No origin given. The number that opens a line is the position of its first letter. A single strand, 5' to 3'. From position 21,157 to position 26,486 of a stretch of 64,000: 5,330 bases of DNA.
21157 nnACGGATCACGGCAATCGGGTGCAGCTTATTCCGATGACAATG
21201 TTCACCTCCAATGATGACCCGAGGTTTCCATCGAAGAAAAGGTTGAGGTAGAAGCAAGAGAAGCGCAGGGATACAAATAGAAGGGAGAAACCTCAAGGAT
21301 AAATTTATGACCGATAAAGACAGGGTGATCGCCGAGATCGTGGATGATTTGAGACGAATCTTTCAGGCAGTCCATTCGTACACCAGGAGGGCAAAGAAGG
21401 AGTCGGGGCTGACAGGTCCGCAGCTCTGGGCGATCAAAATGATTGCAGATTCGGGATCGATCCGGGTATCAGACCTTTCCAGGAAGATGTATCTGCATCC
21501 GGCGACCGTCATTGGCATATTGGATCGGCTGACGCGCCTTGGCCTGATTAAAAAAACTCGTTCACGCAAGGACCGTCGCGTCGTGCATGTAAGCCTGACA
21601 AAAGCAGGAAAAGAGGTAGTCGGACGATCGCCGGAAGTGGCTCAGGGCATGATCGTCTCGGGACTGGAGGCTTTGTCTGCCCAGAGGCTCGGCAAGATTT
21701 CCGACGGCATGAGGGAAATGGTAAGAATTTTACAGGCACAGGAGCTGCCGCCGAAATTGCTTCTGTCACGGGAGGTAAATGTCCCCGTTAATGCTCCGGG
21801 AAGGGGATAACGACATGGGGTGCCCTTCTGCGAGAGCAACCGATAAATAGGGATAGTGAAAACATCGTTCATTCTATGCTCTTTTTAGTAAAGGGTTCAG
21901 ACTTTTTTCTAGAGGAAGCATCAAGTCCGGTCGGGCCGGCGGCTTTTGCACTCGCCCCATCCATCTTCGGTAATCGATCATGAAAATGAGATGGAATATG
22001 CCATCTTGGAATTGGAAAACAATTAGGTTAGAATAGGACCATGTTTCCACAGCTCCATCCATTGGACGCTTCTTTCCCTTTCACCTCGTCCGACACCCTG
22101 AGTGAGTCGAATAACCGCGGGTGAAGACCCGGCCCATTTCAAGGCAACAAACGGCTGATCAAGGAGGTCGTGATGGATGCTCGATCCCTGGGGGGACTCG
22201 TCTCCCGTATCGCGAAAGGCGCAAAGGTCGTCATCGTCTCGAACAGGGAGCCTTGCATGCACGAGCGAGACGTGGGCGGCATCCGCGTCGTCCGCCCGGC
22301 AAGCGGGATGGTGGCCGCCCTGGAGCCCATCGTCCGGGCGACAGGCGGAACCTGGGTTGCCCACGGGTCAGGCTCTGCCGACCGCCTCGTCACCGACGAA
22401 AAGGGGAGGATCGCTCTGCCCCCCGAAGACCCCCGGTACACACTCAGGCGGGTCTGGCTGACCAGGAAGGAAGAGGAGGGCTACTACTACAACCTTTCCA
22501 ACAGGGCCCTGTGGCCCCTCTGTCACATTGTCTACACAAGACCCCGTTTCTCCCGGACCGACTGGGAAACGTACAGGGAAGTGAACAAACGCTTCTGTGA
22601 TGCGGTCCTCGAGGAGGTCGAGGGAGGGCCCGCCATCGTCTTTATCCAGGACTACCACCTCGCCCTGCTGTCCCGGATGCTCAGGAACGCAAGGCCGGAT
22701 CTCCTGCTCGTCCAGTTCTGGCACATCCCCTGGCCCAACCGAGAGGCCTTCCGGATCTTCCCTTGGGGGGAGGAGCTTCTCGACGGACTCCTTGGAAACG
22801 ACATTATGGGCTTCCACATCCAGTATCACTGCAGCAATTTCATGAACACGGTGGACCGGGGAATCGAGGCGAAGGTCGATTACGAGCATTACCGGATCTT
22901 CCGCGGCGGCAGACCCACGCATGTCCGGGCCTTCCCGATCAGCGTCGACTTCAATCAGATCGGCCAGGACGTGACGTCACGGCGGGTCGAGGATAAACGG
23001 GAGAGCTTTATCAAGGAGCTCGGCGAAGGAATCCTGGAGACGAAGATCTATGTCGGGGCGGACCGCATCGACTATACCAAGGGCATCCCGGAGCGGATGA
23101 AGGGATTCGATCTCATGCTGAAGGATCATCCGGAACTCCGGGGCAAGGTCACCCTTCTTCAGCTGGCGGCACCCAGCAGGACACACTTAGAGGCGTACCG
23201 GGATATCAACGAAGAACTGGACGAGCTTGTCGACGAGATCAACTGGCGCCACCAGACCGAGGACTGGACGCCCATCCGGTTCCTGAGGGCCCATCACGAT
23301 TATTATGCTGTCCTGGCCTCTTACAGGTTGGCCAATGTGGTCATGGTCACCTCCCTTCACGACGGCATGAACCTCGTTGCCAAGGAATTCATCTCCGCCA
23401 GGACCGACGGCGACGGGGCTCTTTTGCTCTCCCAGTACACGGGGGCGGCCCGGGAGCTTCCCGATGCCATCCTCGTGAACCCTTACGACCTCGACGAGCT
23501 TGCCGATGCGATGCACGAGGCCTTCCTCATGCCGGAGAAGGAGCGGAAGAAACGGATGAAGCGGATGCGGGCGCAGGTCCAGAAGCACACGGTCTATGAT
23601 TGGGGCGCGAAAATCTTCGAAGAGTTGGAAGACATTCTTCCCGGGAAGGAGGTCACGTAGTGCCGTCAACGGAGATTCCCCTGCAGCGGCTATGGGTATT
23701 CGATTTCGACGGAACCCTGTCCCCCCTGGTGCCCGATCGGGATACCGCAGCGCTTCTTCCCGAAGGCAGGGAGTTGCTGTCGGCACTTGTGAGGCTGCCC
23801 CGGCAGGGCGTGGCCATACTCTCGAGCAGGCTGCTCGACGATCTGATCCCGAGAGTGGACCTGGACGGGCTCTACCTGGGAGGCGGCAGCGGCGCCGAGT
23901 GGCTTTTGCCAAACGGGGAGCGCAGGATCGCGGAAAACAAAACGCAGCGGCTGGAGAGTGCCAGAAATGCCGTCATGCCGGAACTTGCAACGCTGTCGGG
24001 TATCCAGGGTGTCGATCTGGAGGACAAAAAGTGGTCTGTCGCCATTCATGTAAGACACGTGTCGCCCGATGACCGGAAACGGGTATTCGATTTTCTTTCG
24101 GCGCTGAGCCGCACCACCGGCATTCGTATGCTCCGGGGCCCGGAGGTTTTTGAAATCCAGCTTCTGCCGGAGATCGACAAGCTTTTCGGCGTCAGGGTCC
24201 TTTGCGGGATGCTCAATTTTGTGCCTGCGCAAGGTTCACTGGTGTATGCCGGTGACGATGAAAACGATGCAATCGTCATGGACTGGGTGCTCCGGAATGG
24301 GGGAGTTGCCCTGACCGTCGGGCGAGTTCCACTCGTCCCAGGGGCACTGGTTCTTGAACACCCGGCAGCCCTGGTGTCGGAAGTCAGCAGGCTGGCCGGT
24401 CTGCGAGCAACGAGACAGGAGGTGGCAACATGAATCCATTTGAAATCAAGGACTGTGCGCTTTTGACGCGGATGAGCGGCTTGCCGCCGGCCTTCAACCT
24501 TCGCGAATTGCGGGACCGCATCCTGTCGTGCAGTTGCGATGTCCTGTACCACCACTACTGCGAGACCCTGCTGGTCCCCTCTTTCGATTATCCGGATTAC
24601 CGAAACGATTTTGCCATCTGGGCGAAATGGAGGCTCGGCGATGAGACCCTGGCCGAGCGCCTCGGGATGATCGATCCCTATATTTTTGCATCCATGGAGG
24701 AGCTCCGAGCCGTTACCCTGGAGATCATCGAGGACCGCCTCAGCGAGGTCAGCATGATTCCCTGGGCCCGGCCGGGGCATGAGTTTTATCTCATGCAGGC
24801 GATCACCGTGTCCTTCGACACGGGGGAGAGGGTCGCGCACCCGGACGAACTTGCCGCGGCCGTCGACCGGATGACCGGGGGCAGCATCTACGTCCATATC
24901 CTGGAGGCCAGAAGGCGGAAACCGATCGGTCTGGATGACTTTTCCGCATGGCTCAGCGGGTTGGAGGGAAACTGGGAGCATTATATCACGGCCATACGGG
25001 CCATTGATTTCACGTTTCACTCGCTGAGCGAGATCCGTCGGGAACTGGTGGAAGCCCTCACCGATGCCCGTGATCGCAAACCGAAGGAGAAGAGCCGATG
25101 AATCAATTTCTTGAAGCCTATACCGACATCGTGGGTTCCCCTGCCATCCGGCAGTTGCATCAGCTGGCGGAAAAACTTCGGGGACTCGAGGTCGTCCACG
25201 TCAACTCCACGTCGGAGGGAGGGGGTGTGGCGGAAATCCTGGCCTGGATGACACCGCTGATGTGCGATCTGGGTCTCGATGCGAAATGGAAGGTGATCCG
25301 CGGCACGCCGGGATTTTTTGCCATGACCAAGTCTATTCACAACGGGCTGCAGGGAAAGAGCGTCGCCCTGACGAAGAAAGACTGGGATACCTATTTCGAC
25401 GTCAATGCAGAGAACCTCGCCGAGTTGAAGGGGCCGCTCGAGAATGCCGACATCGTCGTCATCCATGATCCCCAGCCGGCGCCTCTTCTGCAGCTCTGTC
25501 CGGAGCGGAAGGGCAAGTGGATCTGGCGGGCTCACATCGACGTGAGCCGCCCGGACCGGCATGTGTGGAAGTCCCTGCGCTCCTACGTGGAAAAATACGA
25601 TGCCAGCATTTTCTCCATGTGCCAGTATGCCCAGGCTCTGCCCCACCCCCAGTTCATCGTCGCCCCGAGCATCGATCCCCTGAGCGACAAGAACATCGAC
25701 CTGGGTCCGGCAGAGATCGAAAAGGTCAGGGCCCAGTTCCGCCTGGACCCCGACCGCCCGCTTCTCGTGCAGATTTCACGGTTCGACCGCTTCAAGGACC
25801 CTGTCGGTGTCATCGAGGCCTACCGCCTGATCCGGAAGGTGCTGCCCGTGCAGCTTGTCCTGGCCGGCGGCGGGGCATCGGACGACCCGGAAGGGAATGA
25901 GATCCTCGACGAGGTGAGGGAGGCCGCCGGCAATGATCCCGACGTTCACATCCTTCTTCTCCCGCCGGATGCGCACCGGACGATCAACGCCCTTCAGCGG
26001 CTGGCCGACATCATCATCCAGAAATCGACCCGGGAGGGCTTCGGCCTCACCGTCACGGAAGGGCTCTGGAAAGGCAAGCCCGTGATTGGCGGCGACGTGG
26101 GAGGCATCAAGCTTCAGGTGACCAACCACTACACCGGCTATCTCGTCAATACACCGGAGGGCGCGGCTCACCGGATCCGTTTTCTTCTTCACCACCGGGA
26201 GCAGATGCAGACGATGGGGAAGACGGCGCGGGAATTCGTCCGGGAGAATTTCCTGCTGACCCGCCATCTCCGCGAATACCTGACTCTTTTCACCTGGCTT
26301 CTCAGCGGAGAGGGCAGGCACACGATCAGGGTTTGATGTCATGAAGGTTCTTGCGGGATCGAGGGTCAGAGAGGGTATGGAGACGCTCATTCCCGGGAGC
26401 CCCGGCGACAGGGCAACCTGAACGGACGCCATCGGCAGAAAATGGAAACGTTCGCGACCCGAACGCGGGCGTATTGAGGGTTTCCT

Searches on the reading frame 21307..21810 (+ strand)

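Call 10: search_protein_families(library=pfam, proteins=[window:21307-21810:+])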
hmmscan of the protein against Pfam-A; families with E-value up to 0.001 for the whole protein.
window:21307-21810:+ (167 aa): 4 families
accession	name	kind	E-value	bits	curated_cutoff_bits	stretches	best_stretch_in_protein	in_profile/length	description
PF01047.28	MarR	-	1.1e-12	48.1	24.6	1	35-93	1-59/59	MarR family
PF12802.13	MarR_2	-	6.3e-11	42.7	27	1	33-91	1-60/61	MarR family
PF22381.2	Staph_reg_Sar_Rot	-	7.4e-09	36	27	1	29-105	6-82/85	Transcriptional regulator SarA/Rot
PF13463.12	HTH_27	-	5.1e-08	33.5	22.2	1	35-101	1-68/68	Winged helix DNA-binding domain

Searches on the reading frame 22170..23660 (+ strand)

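Call 10: search_protein_families(library=pfam, proteins=[window:22170-23660:+])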
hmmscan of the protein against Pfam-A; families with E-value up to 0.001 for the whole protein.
window:22170-23660:+ (496 aa): 1 family
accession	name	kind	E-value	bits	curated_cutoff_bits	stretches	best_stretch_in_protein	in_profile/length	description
PF00982.27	Glyco_transf_20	-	2.8e-124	415.9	32.5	1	19-487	2-472/473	Glycosyltransferase family 20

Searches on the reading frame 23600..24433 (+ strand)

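Call 10: search_protein_families(library=pfam, proteins=[window:23600-24433:+])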
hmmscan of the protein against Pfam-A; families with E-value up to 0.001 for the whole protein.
window:23600-24433:+ (277 aa): 1 family
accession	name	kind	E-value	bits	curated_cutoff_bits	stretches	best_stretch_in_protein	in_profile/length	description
PF02358.22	Trehalose_PPase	-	2.4e-19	69.9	27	1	34-233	2-206/235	Trehalose-phosphatase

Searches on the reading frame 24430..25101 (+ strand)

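Call 10: search_protein_families(library=pfam, proteins=[window:24430-25101:+])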
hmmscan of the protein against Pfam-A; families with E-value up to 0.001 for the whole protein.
window:24430-25101:+ (223 aa): 1 family
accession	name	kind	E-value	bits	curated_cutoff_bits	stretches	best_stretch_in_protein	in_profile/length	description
PF19027.5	DUF5752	-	8e-59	198.9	23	1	2-210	2-207/208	Family of unknown function (DUF5752)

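Call 40: search_protein_families(library=ncbifam, proteins=[window:24430-25101:+], max_evalue=0.01)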
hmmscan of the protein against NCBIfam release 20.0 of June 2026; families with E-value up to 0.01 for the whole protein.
window:24430-25101:+ (223 aa): 0 families

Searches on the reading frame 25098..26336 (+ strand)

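Call 10: search_protein_families(library=pfam, proteins=[window:25098-26336:+])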
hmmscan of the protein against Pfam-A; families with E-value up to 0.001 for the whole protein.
window:25098-26336:+ (412 aa): 4 families
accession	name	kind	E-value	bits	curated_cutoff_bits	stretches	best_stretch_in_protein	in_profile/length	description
PF21269.3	TreT_GT1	-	7.9e-55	184.9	27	1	34-179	1-144/144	Trehalose synthase, N-terminal domain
PF00534.26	Glycos_transf_1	-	1.1e-24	87.4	26.4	1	207-379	2-171/172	Glycosyl transferases group 1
PF13692.12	Glyco_trans_1_4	-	2e-12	48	27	1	221-365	2-141/142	Glycosyl transferases group 1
PF20706.3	GT4-conflict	-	4e-06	26.5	26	1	231-344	210-323/385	Family 4 Glycosyltransferase in conflict systems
